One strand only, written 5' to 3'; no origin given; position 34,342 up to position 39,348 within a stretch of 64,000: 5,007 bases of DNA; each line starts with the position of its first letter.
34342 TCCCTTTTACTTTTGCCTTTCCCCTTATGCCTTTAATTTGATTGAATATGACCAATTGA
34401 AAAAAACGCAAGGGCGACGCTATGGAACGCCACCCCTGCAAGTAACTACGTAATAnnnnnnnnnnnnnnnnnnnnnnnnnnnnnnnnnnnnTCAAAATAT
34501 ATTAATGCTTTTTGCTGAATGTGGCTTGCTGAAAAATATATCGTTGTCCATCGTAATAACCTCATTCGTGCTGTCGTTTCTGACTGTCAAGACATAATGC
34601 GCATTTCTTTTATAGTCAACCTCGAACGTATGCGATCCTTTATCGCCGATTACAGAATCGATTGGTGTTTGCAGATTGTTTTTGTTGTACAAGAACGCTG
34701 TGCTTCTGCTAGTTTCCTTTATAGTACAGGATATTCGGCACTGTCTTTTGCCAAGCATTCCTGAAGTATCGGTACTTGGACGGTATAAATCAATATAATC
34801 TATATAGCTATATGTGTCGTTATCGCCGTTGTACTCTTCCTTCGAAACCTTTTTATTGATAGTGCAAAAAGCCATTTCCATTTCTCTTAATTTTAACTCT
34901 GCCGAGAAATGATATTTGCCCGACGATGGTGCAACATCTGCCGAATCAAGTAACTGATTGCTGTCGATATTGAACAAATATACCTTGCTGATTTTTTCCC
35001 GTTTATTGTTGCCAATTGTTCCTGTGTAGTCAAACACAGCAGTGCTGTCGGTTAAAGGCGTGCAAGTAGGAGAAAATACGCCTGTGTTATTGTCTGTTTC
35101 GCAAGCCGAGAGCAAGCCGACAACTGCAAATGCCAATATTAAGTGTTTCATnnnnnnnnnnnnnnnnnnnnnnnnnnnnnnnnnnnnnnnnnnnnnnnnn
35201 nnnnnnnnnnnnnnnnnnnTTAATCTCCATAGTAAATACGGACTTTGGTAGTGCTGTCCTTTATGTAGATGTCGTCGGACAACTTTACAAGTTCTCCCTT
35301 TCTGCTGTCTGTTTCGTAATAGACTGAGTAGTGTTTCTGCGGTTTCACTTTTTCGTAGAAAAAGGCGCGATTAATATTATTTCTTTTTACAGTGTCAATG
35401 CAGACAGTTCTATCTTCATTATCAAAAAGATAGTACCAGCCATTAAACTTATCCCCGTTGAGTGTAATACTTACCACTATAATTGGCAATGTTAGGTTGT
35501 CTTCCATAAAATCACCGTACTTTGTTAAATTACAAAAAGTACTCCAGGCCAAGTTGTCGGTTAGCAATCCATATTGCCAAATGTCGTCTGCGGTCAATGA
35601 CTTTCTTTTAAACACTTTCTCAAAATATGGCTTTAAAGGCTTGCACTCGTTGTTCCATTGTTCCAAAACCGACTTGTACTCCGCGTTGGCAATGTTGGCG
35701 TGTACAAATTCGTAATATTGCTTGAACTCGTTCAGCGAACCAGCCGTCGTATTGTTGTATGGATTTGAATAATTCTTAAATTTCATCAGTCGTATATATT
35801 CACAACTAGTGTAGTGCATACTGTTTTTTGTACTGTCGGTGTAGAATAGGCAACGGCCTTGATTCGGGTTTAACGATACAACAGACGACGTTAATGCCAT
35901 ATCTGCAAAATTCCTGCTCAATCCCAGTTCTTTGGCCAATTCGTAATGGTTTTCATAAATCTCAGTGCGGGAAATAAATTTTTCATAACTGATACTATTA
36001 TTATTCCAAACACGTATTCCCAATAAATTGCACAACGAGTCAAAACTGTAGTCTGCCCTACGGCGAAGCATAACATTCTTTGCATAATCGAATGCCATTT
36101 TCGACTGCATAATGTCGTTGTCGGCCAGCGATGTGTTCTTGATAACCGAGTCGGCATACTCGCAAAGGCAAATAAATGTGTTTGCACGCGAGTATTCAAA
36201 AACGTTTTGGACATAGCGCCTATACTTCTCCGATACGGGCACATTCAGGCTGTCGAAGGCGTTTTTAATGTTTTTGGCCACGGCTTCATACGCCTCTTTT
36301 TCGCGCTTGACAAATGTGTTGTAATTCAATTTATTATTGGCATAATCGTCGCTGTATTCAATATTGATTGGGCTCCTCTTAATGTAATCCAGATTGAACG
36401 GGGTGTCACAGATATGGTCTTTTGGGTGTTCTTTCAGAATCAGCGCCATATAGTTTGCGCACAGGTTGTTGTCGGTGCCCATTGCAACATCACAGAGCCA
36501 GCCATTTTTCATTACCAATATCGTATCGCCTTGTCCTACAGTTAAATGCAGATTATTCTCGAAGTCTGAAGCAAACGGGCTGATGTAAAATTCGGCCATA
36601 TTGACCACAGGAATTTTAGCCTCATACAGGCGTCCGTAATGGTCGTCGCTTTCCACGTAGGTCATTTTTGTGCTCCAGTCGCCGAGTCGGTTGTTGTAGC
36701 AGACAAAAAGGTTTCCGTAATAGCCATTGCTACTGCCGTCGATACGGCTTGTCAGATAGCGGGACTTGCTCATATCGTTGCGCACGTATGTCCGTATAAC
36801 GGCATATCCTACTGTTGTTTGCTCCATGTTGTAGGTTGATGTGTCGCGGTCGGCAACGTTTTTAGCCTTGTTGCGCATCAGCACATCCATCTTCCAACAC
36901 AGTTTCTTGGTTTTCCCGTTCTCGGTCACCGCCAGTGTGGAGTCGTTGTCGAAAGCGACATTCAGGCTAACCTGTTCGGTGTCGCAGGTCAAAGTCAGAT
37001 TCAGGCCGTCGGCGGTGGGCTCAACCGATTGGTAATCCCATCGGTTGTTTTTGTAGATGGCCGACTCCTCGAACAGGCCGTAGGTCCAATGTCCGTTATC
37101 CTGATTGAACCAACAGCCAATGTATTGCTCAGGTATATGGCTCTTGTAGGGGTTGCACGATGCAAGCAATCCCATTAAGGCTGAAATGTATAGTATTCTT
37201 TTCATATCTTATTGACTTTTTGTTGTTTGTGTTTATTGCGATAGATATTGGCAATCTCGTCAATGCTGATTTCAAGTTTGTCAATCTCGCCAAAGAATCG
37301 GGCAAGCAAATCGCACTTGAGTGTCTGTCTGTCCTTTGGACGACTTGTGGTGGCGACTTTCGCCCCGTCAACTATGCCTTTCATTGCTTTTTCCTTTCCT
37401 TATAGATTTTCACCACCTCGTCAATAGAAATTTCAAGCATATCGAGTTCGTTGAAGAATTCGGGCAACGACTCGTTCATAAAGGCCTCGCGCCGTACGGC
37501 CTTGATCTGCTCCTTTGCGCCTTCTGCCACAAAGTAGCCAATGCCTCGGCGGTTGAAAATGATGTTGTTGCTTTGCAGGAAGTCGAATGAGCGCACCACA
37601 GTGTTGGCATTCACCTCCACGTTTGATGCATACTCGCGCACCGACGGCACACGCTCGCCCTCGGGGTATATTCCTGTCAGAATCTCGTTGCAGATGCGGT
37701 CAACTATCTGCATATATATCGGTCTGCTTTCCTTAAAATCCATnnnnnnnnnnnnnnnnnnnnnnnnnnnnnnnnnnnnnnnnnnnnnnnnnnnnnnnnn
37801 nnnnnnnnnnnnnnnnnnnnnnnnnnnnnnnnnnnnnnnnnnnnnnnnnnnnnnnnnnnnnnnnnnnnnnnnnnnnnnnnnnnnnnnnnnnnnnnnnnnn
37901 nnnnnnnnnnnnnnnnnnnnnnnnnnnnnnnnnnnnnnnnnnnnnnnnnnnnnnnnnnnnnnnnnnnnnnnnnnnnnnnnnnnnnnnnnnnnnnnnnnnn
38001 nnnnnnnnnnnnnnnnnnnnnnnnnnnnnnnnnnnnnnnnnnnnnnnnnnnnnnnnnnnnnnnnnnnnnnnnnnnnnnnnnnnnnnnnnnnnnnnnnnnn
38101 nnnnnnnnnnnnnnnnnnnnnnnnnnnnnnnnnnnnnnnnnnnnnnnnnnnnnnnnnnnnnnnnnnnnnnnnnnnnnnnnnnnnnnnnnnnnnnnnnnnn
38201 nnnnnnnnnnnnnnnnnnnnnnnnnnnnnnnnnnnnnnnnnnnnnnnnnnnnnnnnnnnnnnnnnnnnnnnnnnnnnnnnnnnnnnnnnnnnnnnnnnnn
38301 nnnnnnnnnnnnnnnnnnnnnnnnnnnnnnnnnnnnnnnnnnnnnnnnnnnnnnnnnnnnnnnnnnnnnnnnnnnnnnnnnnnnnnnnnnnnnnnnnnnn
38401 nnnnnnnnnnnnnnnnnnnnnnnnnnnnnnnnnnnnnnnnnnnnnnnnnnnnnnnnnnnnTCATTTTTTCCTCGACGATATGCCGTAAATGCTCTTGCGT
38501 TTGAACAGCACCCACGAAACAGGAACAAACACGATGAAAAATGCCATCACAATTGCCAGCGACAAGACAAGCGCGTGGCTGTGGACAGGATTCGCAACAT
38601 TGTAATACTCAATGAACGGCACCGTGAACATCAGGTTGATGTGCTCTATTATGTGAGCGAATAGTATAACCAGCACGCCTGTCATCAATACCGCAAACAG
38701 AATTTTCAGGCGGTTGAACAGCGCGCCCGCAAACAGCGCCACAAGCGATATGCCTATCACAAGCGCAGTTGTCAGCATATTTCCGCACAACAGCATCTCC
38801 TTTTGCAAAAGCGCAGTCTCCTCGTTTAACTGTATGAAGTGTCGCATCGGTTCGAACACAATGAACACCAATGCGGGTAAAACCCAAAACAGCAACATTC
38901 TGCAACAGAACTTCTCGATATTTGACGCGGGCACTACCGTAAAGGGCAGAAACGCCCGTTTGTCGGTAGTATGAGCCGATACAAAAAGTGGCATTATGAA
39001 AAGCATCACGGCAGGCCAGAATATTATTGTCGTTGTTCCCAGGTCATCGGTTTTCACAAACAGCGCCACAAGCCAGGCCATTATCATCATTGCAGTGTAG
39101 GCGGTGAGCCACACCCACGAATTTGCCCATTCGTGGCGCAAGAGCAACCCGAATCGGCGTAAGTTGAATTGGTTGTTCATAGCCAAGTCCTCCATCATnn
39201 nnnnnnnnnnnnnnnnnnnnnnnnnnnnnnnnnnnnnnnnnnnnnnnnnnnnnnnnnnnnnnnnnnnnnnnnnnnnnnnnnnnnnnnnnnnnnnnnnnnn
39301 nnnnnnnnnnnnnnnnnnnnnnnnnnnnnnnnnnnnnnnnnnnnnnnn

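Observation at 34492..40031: Tightly coupled 7-gene operon: ABC ATPase, two paralogous membrane proteins, YtrA-type GntR, GntR-tail mini-ORF, two orphan lipoproteins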

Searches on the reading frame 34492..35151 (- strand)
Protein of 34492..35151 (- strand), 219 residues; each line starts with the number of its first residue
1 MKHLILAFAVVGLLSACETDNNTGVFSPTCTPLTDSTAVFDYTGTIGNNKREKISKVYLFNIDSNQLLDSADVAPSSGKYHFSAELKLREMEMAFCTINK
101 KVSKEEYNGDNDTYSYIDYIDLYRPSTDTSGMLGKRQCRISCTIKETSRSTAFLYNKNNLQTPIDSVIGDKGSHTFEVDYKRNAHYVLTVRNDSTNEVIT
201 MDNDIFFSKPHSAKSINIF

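Call 3: search_protein_families(library=pfam, proteins=[window:34492-35151:-], max_evalue=0.1)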
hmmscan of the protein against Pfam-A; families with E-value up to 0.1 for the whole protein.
window:34492-35151:- (219 aa): 1 family
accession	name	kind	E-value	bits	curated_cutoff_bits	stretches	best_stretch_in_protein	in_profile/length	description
PF14289.11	DUF4369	-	4.6e-06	27.5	25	1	139-198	2-69/91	Domain of unknown function (DUF4369)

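Call 4: search_protein_families(library=ncbifam, proteins=[window:34492-35151:-], max_evalue=0.1)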
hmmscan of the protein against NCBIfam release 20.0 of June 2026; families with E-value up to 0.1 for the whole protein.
window:34492-35151:- (219 aa): 1 family
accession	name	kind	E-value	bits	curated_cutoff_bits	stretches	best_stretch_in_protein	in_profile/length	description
NF046074.1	UpsB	equivalog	0.058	13.5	70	0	139-205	52-116/126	pilin subunit UpsB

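Call 86: search_protein_families(library=padloc, proteins=[window:34492-35151:-], max_evalue=0.01)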
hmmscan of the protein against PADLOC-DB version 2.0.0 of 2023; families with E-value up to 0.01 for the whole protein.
window:34492-35151:- (219 aa): 0 families

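Call 98: search_solved_structures(query=window:34492-35151:-, max_evalue=1)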
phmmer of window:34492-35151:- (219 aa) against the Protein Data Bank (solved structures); distinct sequences matched with E-value up to 1: 4.
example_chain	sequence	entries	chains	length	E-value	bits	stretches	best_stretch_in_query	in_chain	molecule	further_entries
7on6_A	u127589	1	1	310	5.5e-10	42.7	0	82-139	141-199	SAKe6AE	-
8pju_A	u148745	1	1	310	4.7e-06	29.9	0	74-134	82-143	SAKe6DEtal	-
8pjw_A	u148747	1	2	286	0.0019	21.4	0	66-131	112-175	SAKe6FE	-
8pjy_A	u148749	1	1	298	0.021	18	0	105-131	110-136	SAKe6EEref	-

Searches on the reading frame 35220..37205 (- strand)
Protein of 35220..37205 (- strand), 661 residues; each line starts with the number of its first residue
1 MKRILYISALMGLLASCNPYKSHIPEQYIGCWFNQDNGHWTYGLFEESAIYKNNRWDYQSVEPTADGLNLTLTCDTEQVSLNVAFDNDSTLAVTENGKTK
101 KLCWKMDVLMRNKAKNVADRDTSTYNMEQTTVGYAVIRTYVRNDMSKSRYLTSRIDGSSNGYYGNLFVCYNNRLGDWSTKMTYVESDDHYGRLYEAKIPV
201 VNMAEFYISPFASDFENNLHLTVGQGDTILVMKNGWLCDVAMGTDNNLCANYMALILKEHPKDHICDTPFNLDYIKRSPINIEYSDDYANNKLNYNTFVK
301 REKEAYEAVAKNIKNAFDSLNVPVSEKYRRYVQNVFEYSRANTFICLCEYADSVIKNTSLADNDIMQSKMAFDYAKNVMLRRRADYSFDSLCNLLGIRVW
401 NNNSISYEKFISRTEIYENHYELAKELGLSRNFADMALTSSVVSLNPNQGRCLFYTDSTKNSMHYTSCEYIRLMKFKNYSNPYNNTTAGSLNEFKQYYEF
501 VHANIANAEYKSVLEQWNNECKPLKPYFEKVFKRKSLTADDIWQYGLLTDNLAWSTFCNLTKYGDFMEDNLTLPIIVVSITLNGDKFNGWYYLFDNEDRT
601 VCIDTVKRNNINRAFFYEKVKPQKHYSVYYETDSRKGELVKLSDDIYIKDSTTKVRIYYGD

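Call 3: search_protein_families(library=pfam, proteins=[window:35220-37205:-], max_evalue=0.1)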
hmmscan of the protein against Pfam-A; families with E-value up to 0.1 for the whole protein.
window:35220-37205:- (661 aa): 0 families

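Call 4: search_protein_families(library=ncbifam, proteins=[window:35220-37205:-], max_evalue=0.1)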
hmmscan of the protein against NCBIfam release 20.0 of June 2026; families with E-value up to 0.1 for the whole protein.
window:35220-37205:- (661 aa): 0 families

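Call 17: find_homologous_proteins(query=window:35220-37205:-, max_evalue=0.001)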
Query window:35220-37205:- (661 aa): 2 proteins with E <= 0.001 among 4312 candidates.
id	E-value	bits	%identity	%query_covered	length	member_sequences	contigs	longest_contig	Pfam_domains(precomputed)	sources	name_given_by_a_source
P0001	0.0e+0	1438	94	100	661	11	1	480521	-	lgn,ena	-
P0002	2.2e-118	415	40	99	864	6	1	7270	-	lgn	-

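Call 43: search_protein_families(library=pfam, proteins=[P0002], max_evalue=0.05)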
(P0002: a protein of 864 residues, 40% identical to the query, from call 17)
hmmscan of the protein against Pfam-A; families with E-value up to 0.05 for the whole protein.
P0002 (864 aa): 0 families

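Call 52: find_encoding_contigs(protein=P0002, flank=6000, max_places=4)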
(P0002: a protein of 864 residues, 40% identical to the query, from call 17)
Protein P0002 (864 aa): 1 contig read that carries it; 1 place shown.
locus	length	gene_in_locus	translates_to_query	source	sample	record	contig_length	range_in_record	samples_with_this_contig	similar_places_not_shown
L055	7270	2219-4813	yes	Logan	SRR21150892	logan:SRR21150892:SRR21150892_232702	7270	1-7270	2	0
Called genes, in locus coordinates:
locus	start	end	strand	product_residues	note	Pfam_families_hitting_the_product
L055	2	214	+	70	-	?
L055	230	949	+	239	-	-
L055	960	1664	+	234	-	-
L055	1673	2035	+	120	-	PF00392:GntR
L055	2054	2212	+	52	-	-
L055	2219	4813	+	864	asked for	-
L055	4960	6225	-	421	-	PF13173:AAA_14, PF13635:DUF4143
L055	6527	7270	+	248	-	?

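Call 60: find_related_loci(query=A7, collection=metagenome_contigs, flank=6000)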
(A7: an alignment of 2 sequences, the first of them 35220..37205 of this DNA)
Query A7 (661 aa) in metagenome_contigs; peptide patterns used: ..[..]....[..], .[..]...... (x = any residue, [..] = any of these).
600 stretches matched a pattern, but none encodes a relative of the query by tblastn (E <= 1e-3).

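Call 86: search_protein_families(library=padloc, proteins=[window:35220-37205:-], max_evalue=0.01)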
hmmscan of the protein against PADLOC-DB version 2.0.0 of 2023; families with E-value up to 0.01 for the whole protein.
window:35220-37205:- (661 aa): 0 families

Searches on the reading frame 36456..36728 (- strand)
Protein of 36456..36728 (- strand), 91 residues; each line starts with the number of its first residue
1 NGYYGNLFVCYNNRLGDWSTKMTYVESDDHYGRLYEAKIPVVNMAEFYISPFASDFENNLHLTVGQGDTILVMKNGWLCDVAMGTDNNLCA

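Call 62: find_related_loci(query=A8, collection=metagenome_contigs, flank=7000)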
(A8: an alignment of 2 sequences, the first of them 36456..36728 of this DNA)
Query A8 (91 aa) in metagenome_contigs; peptide patterns used: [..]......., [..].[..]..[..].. (x = any residue, [..] = any of these).
76 stretches matched a pattern, but none encodes a relative of the query by tblastn (E <= 1e-3).

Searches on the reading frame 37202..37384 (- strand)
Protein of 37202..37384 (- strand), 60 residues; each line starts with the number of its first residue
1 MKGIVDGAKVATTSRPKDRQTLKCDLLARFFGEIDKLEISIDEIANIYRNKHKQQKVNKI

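Call 3: search_protein_families(library=pfam, proteins=[window:37202-37384:-], max_evalue=0.1)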
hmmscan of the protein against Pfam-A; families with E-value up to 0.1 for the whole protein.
window:37202-37384:- (60 aa): 0 families

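Call 4: search_protein_families(library=ncbifam, proteins=[window:37202-37384:-], max_evalue=0.1)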
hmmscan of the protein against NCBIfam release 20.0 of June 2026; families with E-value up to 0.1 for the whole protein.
window:37202-37384:- (60 aa): 0 families

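Call 51: find_homologous_proteins(query=window:37202-37384:-, max_evalue=10)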
Query window:37202-37384:- (60 aa): 1 proteins with E <= 10 among 1 candidates.
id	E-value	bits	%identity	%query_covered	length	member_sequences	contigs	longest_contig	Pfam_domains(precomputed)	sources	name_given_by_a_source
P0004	2.2e-31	123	100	100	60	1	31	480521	-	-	-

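Call 73: search_protein_representatives(alignment_id=A6)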
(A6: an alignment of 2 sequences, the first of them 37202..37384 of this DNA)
Query: 2 sequences, 68 profile positions. Proteins with E-value up to 0.001 (for the whole library): 3; up to 1e-10: 2; up to 1e-30: 1. The best 3 are listed.
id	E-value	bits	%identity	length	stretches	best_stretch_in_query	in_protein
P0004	9.1e-32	125.1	-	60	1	1-68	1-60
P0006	7.2e-21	90.2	-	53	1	12-60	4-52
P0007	7.0e-05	38.9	-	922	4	34-57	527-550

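Call 86: search_protein_families(library=padloc, proteins=[window:37202-37384:-], max_evalue=0.01)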
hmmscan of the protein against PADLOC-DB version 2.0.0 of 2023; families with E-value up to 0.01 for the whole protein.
window:37202-37384:- (60 aa): 0 families

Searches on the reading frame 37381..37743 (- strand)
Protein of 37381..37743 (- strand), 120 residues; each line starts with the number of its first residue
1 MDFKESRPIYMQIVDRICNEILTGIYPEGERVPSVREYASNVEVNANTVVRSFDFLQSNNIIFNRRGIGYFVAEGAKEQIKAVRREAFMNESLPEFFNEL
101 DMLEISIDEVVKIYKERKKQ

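Call 3: search_protein_families(library=pfam, proteins=[window:37381-37743:-], max_evalue=0.1)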
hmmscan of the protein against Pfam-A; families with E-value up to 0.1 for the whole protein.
window:37381-37743:- (120 aa): 2 families
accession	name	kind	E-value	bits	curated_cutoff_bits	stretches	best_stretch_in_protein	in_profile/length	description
PF00392.27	GntR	-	3.6e-10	39.8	27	1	10-72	2-64/64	Bacterial regulatory proteins, gntR family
PF14502.12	HTH_41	-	0.062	13.2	25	1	28-67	2-42/48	Helix-turn-helix domain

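Call 4: search_protein_families(library=ncbifam, proteins=[window:37381-37743:-], max_evalue=0.1)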
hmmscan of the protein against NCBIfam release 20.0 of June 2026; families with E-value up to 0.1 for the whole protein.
window:37381-37743:- (120 aa): 24 families
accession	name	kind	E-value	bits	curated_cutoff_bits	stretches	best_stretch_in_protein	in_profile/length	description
NF052282.1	PLP_TF_PdxR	equivalog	1.6e-15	57.1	320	1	8-83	1-76/448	MocR-like pyridoxine biosynthesis transcription factor PdxR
NF047563.1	modulin_PmtR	equivalog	3.2e-13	49.8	200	1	5-113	9-116/125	PSM export ABC transporter transcriptional regulator PmtR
NF053730.1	TransRegRv1152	equivalog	2e-12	47.1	170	1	2-74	10-82/120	Rv1152 family transcriptional regulator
NF052286.1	ecto_TF_EhuR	exception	9.2e-10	37.6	480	1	6-84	9-87/458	MocR-like ectoine utilization transcription factor EhuR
NF052281.1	rhizopine_MocR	equivalog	1.3e-09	37.3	650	1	2-86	12-96/479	rhizopine catabolism transcriptional regulator MocR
TIGR02325.1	C_P_lyase_phnF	equivalog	2.3e-08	33.9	156.8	1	9-74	9-74/238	phosphonate metabolism transcriptional regulator PhnF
NF052290.2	MocR_like_YczR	exception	4.6e-08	32.2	487.4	1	5-83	16-94/458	MocR-like transcription factor YczR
TIGR02018.2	his_ut_repres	equivalog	8.3e-08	31.9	220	1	10-78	1-69/226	histidine utilization transcriptional repressor HutC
NF041547.1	GntR_LSA1692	equivalog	1.1e-07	31.7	275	1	9-80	2-71/233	GntR family transcriptional regulator, LSA1692 subfamily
NF052285.1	GABA_TF_GabR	exception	1.6e-07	30.5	600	1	10-93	1-84/456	MocR-like transcriptional regulator GabR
NF007588.0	PRK10225.1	equivalog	4e-07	29.6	442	1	7-113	9-115/257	Uxu operon transcriptional regulator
NF008571.0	PRK11523.1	equivalog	2.7e-06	27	396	1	1-110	1-111/258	transcriptional regulator ExuR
NF052441.1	TransRegRv0792c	equivalog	4.2e-06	26.2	400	1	6-82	14-90/260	Rv0792c family HTH-type transcriptional regulator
NF012025.0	PRK15481.1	equivalog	6.9e-06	25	573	1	12-73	10-71/432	MocR-like B6 salvage transcription factor PtsJ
NF011575.0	PRK14999.1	equivalog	9.8e-06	25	424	1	7-76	11-80/241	histidine utilization repressor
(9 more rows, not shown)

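Call 86: search_protein_families(library=padloc, proteins=[window:37381-37743:-], max_evalue=0.01)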
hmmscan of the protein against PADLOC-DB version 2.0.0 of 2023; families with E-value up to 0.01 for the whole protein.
window:37381-37743:- (120 aa): 0 families

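Call 96: search_solved_structures(query=window:37381-37743:-, max_evalue=0.001, show_alignments=1)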
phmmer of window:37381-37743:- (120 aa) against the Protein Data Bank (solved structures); distinct sequences matched with E-value up to 0.001: 15.
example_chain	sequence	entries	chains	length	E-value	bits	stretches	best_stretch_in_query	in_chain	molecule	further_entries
3ic7_A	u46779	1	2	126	2.1e-40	140.6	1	1-116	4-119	Putative transcriptional regulator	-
3tqn_A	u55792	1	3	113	8e-20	74.3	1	3-112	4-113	Transcriptional regulator, GntR family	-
4r1h_A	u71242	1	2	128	2.5e-16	63.1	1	1-115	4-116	Lmo0741 protein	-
4ham_A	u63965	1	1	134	9.6e-16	61.2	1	4-116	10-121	Lmo2241 protein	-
3by6_A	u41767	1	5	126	1.7e-12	50.7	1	4-82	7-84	Predicted transcriptional regulator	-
3neu_A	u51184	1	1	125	3.3e-11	46.6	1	3-90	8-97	Lin1836 protein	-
6sbs_A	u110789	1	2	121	4.1e-08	36.6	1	2-101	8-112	Regulatory protein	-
2du9_A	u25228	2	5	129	3.6e-07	33.6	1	8-89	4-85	Predicted transcriptional regulators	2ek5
6az6_A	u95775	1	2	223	1.1e-05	28.8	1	6-74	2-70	GntR family transcriptional regulator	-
2wv0_A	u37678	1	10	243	8.9e-05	25.9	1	7-79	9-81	HTH-TYPE TRANSCRIPTIONAL REPRESSOR YVOA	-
4u0v_A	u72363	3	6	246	9.1e-05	25.9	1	7-79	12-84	HTH-type transcriptional repressor YvoA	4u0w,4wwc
4u0y_A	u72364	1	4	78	0.00012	25.5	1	7-72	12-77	HTH-type transcriptional repressor YvoA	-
3bwg_A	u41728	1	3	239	0.00033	24.1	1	10-98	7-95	Uncharacterized HTH-type transcriptional regulator yydK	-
4n0b_A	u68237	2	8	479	0.00056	23.3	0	6-74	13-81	HTH-type transcriptional regulatory protein GabR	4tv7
4mgr_A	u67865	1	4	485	0.00057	23.3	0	6-74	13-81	HTH-type transcriptional regulatory protein GabR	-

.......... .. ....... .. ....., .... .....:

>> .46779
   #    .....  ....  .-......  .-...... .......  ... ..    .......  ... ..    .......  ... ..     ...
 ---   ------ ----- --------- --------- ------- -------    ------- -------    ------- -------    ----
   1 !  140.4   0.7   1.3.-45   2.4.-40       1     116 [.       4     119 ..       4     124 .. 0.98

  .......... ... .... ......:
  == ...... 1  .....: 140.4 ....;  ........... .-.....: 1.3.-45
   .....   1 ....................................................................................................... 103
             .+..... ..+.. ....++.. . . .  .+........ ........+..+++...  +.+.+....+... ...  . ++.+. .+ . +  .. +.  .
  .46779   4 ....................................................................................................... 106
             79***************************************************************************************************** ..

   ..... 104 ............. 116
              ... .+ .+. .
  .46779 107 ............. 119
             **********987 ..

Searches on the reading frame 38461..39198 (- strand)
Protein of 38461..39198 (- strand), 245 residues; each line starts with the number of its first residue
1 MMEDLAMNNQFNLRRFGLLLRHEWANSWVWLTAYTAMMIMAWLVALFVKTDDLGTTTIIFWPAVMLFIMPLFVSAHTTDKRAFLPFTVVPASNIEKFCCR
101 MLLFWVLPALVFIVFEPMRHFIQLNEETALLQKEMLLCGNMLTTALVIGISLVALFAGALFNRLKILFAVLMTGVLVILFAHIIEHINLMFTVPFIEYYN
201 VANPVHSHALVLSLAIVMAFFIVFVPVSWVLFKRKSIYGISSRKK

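Call 3: search_protein_families(library=pfam, proteins=[window:38461-39198:-], max_evalue=0.1)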
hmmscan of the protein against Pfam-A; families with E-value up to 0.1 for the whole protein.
window:38461-39198:- (245 aa): 0 families

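Call 4: search_protein_families(library=ncbifam, proteins=[window:38461-39198:-], max_evalue=0.1)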
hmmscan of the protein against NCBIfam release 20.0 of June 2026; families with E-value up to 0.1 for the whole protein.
window:38461-39198:- (245 aa): 0 families

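Call 18: find_homologous_proteins(query=window:38461-39198:-, max_evalue=0.001)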
Query window:38461-39198:- (245 aa): 1 proteins with E <= 0.001 among 3143 candidates.
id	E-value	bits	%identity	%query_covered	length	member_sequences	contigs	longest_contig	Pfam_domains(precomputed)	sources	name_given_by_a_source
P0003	6.3e-149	512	98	100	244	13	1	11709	-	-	-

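Call 86: search_protein_families(library=padloc, proteins=[window:38461-39198:-], max_evalue=0.01)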
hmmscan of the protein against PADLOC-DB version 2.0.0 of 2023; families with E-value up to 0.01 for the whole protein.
window:38461-39198:- (245 aa): 0 families
